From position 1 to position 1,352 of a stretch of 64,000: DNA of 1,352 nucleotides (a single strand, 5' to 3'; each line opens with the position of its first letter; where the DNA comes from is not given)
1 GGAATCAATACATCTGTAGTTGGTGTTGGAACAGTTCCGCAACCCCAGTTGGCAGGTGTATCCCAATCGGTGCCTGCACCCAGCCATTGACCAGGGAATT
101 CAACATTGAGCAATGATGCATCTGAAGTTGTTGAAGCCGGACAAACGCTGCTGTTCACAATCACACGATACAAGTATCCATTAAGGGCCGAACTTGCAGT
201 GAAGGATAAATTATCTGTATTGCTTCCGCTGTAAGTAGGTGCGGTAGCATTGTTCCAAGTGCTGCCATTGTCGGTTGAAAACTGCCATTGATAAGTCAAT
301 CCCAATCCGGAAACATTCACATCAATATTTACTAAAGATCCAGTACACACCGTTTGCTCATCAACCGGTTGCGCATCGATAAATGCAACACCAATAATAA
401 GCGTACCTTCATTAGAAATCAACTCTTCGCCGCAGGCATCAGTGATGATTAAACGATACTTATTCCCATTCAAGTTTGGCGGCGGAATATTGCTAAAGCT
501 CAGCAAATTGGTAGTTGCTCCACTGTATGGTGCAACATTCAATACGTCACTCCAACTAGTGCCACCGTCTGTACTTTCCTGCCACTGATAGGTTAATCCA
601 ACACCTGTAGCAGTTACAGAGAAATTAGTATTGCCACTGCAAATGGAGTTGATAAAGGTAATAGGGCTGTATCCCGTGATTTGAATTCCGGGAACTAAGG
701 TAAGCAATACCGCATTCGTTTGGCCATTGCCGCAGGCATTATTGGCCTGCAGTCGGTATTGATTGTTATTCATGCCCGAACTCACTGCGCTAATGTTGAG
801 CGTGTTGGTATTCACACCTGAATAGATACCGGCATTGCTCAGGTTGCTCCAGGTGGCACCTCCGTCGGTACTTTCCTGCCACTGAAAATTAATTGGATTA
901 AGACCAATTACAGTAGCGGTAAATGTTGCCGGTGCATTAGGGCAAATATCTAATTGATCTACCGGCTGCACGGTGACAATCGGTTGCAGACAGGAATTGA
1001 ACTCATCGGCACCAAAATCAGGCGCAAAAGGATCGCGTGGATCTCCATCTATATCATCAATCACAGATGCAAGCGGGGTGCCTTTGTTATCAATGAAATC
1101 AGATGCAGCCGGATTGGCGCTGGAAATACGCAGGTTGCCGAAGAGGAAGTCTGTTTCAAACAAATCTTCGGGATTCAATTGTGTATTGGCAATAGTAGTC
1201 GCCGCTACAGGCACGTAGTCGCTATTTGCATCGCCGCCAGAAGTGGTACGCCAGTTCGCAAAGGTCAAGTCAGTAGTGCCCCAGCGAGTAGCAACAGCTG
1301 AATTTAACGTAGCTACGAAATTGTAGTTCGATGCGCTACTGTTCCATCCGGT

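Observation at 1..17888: Giant (>5,960 aa, still 3'-truncated) secreted beta-helix protein that the ORF track does not report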

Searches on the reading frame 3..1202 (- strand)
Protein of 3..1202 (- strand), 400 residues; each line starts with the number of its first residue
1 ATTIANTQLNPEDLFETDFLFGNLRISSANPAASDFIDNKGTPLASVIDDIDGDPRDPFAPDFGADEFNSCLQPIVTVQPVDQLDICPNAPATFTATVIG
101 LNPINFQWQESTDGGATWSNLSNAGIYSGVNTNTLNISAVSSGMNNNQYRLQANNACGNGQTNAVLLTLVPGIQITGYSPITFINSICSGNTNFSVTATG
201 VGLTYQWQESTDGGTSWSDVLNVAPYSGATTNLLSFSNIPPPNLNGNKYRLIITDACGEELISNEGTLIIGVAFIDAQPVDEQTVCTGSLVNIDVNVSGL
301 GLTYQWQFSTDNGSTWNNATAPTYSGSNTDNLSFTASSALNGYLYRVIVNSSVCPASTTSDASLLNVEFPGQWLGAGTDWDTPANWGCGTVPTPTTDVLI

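Call 8: find_related_loci(query=window:3-1202:-, collection=genome_contigs, flank=10000)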
Query window:3-1202:- (400 aa) in genome_contigs; peptide patterns used: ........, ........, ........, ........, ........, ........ (x = any residue, [..] = any of these).
514 stretches matched a pattern; 304 encode a relative of the query (tblastn E <= 1e-3); the best 80 are kept; 79 distinct loci.
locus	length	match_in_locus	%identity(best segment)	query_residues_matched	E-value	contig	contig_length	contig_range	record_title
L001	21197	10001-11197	57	1-400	6e-147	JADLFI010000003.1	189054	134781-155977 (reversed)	MAG: Bacteroidia bacterium isolate SJ364 c_000000182230, whole genome shotgun sequence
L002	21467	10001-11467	42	74-370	9e-56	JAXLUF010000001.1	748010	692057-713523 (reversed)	MAG: Ferruginibacter sp. isolate STL-BAC23 C4.75.fa-1, whole genome shotgun sequence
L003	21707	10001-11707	41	71-371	7e-54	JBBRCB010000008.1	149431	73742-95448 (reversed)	MAG: Chitinophagales bacterium isolate Co_metawrap_2381 Cmw_2381_k141_1048591_length_149431_cov_119.0000, whole genome s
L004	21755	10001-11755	43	74-367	4e-51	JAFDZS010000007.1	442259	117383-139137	MAG: Bacteroidetes bacterium isolate SZAS-9 BACT-AMP-5__7__length-442259, whole genome shotgun sequence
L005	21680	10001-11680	39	74-367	2e-50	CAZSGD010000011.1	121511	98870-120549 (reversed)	MAG TPA_asm: uncultured Chitinophaga sp. isolate SRP173033_co1_308 genome assembly, contig: NODE_189_length_121511_cov_4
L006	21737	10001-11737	41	71-369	4e-51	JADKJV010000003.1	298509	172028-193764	MAG: Chitinophagaceae bacterium isolate Vibo_18-Q3-R45-57_BATAC.411 tig00003156-10-2979040, whole genome shotgun sequenc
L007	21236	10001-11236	40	70-370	9e-50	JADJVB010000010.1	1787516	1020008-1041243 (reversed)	MAG: Chitinophagaceae bacterium isolate Hirt_18-Q3-R61-65_MAXAC.324_sub tig00316361-10-17899750, whole genome shotgun se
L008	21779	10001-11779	38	43-369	5e-49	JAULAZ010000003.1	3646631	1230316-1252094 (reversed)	MAG: Chitinophagaceae bacterium isolate MAG.10 contig_388, whole genome shotgun sequence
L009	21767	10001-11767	41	70-370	2e-48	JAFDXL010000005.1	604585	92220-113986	MAG: Bacteroidetes bacterium isolate SZAS-24 BACT-AMP-6__5__length-604585, whole genome shotgun sequence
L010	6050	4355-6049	43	70-370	1e-48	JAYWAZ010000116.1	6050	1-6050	MAG: Bacteroidota bacterium isolate GL93_DN_metabinner_17 GL93_DN_metabinner_17_115, whole genome shotgun sequence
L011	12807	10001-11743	38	73-370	3e-49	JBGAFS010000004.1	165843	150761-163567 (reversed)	MAG: Flavipsychrobacter sp. isolate MAG_MBR_H125.26 MBRH125-26_opera_contig_546, whole genome shotgun sequence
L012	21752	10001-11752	40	74-370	9e-47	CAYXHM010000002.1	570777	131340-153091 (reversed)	MAG TPA_asm: uncultured Flavipsychrobacter sp. isolate SRP193066_co1_105 genome assembly, contig: NODE_18_length_570777_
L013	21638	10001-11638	37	14-364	6e-47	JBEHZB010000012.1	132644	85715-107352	MAG: Bacteroidota bacterium isolate ESF1.bin.95 NODE_152_length_132644_cov_13.073454, whole genome shotgun sequence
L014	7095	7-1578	40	75-370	2e-45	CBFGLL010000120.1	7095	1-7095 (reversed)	MAG TPA_asm: uncultured Chitinophagaceae bacterium isolate SRR29743980_concoct_11 genome assembly, contig: ERZ27251295.1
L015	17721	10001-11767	40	70-370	5e-47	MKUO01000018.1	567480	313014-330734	MAG: Bacteroidetes bacterium 43-93 SCNpilot_expt_1000_bf_scaffold_49, whole genome shotgun sequence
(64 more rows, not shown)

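Call 11: search_protein_families(library=ncbifam, proteins=[L001:10001-12637:+, L001:16832-18061:+, L001:18065-19324:+, L001:19317-20441:+], max_evalue=0.01)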
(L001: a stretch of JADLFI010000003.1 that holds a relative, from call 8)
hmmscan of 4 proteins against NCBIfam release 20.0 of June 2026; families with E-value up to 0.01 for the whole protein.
L001:10001-12637:+ (879 aa): 1 family
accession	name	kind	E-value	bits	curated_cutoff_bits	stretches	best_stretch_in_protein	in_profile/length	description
TIGR04183.1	Por_Secre_tail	domain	3.1e-10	39.9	23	1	800-879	1-72/72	T9SS type A sorting domain-containing protein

L001:16832-18061:+ (410 aa): 9 families
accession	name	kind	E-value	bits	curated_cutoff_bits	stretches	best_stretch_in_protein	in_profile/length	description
TIGR03434.1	ADOP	subfamily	2.2e-34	118.7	622.3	1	137-410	540-803/803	ADOP family duplicated permease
NF007826.0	PRK10535.1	equivalog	1.7e-25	89.4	966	1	15-409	263-647/648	macrolide ABC transporter ATP-binding protein/permease MacB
TIGR02212.1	lolCE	equivalog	2.2e-11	43.4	362.45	1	186-410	183-411/411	lipoprotein-releasing ABC transporter permease subunit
NF038346.1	FtsX_actino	exception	1.8e-05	24.3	250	1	272-395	171-298/308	permease-like cell division protein FtsX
TIGR00439.2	FtsX_Gneg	equivalog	0.00035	19.9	255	1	270-396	156-284/292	permease-like cell division protein FtsX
NF008357.0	PRK11146.1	exception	0.0013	17.7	439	0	172-407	172-411/414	lipoprotein-releasing ABC transporter permease subunit LolE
NF038008.1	ABC_perm_DarB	equivalog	0.0019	16.2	700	1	284-383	276-374/777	darobactin export ABC transporter permease subunit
TIGR02213.1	lolE_release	exception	0.0083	15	540.35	0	186-407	183-408/411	lipoprotein-releasing ABC transporter permease subunit LolE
TIGR01185.1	devC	equivalog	0.0092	15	290.35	0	282-390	258-367/380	ABC transporter permease DevC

L001:18065-19324:+ (420 aa): 8 families
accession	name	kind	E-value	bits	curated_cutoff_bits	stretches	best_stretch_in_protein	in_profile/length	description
NF007826.0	PRK10535.1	equivalog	3.8e-37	127.9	966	1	17-418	264-646/648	macrolide ABC transporter ATP-binding protein/permease MacB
TIGR03434.1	ADOP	subfamily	2.8e-34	118.3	622.3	1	109-419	90-401/803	ADOP family duplicated permease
TIGR02212.1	lolCE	equivalog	2.3e-05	23.5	362.45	1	266-419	245-410/411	lipoprotein-releasing ABC transporter permease subunit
NF038008.1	ABC_perm_DarB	equivalog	8e-05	20.8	700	1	291-395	275-373/777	darobactin export ABC transporter permease subunit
NF038346.1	FtsX_actino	exception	0.00017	21.1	250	1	276-406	167-299/308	permease-like cell division protein FtsX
TIGR00439.2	FtsX_Gneg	equivalog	0.00051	19.3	255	1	278-409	156-287/292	permease-like cell division protein FtsX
NF008357.0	PRK11146.1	exception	0.0064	15.4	439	1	215-361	205-337/414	lipoprotein-releasing ABC transporter permease subunit LolE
NF038347.1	FtsX_Gpos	exception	0.0074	15.7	225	1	276-404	155-286/296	permease-like cell division protein FtsX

L001:19317-20441:+ (375 aa): 21 families
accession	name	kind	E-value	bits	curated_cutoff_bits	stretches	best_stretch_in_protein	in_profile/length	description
TIGR01730.1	RND_mfp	subfamily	2.4e-33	115.5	94.9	1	61-372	11-305/322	efflux RND transporter periplasmic adaptor subunit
TIGR00999.1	8a0102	subfamily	5.3e-28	97.9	319.3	1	95-372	1-262/271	CzcB/NccB family metal efflux transporter periplasmic adaptor subunit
NF008606.0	PRK11578.1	equivalog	3.1e-27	95.7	342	1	30-372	16-360/371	macrolide transporter subunit MacA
TIGR01843.1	type_I_hlyD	subfamily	1.8e-13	50.3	208.65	2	162-316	241-401/422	HlyD family type I secretion periplasmic adaptor subunit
NF045680.1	DiMtlExpIhpB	equivalog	3.5e-13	49.2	450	1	194-371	140-305/326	divalent metal ion exporter adaptor subunit IhpB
NF033138.2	RND-peri-MexC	equivalog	2.5e-12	46.6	625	1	60-213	47-193/375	MexC family multidrug efflux RND transporter periplasmic adaptor subunit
NF008589.1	PRK11556.1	equivalog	3.9e-12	45.8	391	1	59-174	67-182/392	MdtA/MuxA family multidrug efflux RND transporter periplasmic adaptor subunit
NF045904.1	RND-peri-MexE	equivalog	1.2e-11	44.2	714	1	68-373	55-353/390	multidrug efflux RND transporter periplasmic adaptor subunit MexE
NF002939.0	PRK03598.1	equivalog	6.7e-10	38.6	393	2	117-276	111-283/332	secretion protein HlyD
TIGR00998.1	8a0101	subfamily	3.8e-09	35.9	390.8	2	76-147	42-109/334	EmrA/EmrK family multidrug efflux transporter periplasmic adaptor subunit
NF007362.0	PRK09859.1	equivalog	9.9e-09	34.8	738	1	52-213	39-191/385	multidrug transporter subunit MdtE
TIGR02971.1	heterocyst_DevB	subfamily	3.9e-07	29.8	129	1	160-261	173-267/327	ABC exporter membrane fusion protein, DevB family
TIGR03794.1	NHLM_micro_HlyD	equivalog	4.3e-07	29.2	156.2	2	67-129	48-111/421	NHLP bacteriocin system secretion protein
NF007132.1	PRK09578.1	equivalog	7.7e-07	28.2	512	1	75-176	64-165/396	MexX/AxyX family multidrug efflux RND transporter periplasmic adaptor subunit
NF000272.2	OqxA_adapt_sub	exception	9.8e-05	21.5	835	1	71-372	62-362/391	multidrug efflux RND transporter periplasmic adaptor subunit OqxA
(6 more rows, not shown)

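Call 12: search_protein_families(library=pfam, proteins=[L001:10001-12637:+, L001:16832-18061:+, L001:18065-19324:+, L001:19317-20441:+, L001:2-4500:+, L001:4502-10000:+], max_evalue=0.01)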
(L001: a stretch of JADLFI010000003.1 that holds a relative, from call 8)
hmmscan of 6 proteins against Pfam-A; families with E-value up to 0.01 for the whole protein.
L001:10001-12637:+ (879 aa): 3 families
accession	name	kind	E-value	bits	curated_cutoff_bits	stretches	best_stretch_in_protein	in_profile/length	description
PF18962.6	Por_Secre_tail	-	1.2e-08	35.6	27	1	800-878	1-75/75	Secretion system C-terminal sorting domain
PF02012.26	BNR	-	8e-05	22.5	27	0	308-317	2-11/12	BNR/Asp-box repeat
PF07679.22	I-set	-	0.00076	19.9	23.7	1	74-164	1-86/90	Immunoglobulin I-set domain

L001:16832-18061:+ (410 aa): 2 families
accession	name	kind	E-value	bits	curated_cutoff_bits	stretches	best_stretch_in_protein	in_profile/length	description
PF12704.14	MacB_PCD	-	1.2e-26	94.7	27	1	24-231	1-194/207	MacB-like periplasmic core domain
PF02687.27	FtsX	-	8.3e-17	61.8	25.5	1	286-403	2-120/120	FtsX-like permease C-terminal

L001:18065-19324:+ (420 aa): 2 families
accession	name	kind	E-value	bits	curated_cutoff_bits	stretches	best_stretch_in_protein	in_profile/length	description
PF12704.14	MacB_PCD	-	2.9e-33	116.4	27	1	25-251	1-204/207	MacB-like periplasmic core domain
PF02687.27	FtsX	-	4.6e-15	56.2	25.5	1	294-412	2-119/120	FtsX-like permease C-terminal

L001:19317-20441:+ (375 aa): 4 families
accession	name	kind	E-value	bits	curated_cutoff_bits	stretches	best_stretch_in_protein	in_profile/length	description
PF16576.10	HlyD_D23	-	5.9e-14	52.3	30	1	74-276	17-187/214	Barrel-sandwich domain of CusB or HlyD membrane-fusion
PF13437.12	HlyD_3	-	5.9e-12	46.7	22.2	1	194-303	2-105/106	HlyD family secretion protein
PF13533.13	Biotin_lipoyl_2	-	4.9e-07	29.9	29.8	1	77-106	1-30/32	Biotin-lipoyl like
PF00364.28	Biotin_lipoyl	-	0.00032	20.9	22.1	1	76-106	42-72/73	Biotin-requiring enzyme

L001:2-4500:+ (1499 aa): 2 families
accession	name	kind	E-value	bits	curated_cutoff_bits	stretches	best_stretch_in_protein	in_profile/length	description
PF00041.27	fn3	-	1.1e-05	26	25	1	1364-1447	6-74/84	Fibronectin type III domain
PF13229.12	Beta_helix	-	0.005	16.9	25.9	1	481-642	28-153/158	Right handed beta helix region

L001:4502-10000:+ (1833 aa): 0 families

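Call 19: search_protein_families(library=pfam, proteins=[window:3-992:-], max_evalue=0.5)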
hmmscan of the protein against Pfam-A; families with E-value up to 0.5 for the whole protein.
window:3-992:- (330 aa): 7 families
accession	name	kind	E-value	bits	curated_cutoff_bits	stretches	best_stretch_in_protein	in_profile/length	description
PF03174.19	CHB_HEX_C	-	2.9e-05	24.4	23.6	1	222-256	27-58/76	Chitobiase/beta-hexosaminidase C-terminal domain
PF02012.26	BNR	-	5.5e-05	23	27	1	40-49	2-11/12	BNR/Asp-box repeat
PF07679.22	I-set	-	9.7e-05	22.8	23.7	1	9-96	5-88/90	Immunoglobulin I-set domain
PF19081.6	Ig_7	-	0.003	18.2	27.3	1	115-148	10-44/84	Ig-like domain CHU_C associated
PF21471.3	Reelin_subrepeat-B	-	0.0094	16.2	27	0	237-257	63-81/127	Reelin subrepeat B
PF19408.5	PKD_6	-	0.016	16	25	1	47-94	35-79/82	PKD-like domain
PF13088.12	BNR_2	-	0.022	14.6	31.4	0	38-53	84-99/277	BNR repeat-like domain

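Call 20: search_protein_families(library=ncbifam, proteins=[window:3-992:-], max_evalue=0.5)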
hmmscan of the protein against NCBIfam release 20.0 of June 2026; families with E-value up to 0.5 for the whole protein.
window:3-992:- (330 aa): 2 families
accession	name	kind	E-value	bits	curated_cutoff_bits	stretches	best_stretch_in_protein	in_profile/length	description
NF045728.1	glycosyl_F510_1955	equivalog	0.025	13.8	175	0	40-55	76-177/246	F510_1955 family glycosylhydrolase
NF040485.1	ZirU_fam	subfamily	0.043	14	100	0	229-255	166-195/210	ZirU family protein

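Call 50: search_solved_structures(query=window:3-992:-, max_evalue=1)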
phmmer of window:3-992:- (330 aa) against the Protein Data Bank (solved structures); distinct sequences matched with E-value up to 1: 3.
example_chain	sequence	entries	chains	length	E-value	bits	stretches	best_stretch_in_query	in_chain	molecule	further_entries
6sdb_A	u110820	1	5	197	0.14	14.5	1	8-98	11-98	Titin,Decorin,Titin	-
2a38_A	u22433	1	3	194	0.19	14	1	8-98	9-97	Titin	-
1ya5_A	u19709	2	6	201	0.2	14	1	8-98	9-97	N2B-TITIN ISOFORM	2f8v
